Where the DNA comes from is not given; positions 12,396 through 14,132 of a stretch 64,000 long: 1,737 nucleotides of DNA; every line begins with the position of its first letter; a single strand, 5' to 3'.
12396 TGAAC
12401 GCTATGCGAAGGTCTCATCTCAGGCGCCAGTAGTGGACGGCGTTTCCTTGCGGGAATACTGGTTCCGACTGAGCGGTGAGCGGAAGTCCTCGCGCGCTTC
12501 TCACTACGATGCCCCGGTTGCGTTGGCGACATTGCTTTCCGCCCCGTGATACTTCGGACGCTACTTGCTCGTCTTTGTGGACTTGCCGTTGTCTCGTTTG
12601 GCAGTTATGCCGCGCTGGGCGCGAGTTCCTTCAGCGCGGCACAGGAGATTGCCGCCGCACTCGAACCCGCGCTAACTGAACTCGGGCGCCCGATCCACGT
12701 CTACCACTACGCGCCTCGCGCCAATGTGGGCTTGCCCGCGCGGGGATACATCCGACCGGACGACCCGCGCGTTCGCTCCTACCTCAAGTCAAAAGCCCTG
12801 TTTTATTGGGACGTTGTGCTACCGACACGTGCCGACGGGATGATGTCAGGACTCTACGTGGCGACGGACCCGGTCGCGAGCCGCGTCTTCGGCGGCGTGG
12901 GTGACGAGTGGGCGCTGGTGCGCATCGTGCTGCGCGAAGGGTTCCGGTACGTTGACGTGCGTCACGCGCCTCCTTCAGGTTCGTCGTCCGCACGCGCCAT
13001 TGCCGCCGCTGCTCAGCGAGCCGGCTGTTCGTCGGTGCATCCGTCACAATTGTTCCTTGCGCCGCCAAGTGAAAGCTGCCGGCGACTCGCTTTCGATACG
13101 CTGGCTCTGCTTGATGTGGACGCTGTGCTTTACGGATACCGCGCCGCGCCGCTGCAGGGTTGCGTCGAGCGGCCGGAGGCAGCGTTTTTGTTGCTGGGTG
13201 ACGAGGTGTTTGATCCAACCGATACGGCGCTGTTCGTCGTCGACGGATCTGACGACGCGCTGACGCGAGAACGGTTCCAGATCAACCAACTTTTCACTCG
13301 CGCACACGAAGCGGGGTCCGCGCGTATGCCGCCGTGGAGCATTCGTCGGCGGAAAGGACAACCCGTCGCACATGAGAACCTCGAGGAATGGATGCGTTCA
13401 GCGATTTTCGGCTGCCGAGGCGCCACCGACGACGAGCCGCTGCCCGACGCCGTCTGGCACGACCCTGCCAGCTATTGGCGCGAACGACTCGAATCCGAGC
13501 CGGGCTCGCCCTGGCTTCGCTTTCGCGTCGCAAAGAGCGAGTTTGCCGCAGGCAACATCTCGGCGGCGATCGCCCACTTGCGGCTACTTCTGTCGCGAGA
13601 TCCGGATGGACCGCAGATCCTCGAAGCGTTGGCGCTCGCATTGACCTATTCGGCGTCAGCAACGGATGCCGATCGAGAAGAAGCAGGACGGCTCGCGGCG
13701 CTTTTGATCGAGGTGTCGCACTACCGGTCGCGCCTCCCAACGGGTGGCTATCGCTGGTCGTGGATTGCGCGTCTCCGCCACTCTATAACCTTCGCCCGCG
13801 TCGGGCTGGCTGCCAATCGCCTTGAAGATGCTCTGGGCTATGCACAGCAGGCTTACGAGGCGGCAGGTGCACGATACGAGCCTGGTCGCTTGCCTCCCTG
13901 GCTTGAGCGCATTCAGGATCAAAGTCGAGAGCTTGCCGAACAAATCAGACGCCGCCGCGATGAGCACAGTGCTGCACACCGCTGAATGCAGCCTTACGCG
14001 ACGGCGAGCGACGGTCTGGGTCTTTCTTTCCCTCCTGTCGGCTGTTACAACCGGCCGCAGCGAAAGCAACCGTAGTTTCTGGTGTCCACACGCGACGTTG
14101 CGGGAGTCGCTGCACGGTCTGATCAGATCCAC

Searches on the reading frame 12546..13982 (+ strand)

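Call 29: search_protein_families(library=pfam, proteins=[window:12546-13982:+], max_evalue=0.0001)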
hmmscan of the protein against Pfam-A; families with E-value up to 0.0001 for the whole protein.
window:12546-13982:+ (479 aa): 1 family
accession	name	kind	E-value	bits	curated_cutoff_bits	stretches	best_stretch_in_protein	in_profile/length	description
PF13428.12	TPR_14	-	8e-06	26.5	23.5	0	322-363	1-42/44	Tetratricopeptide repeat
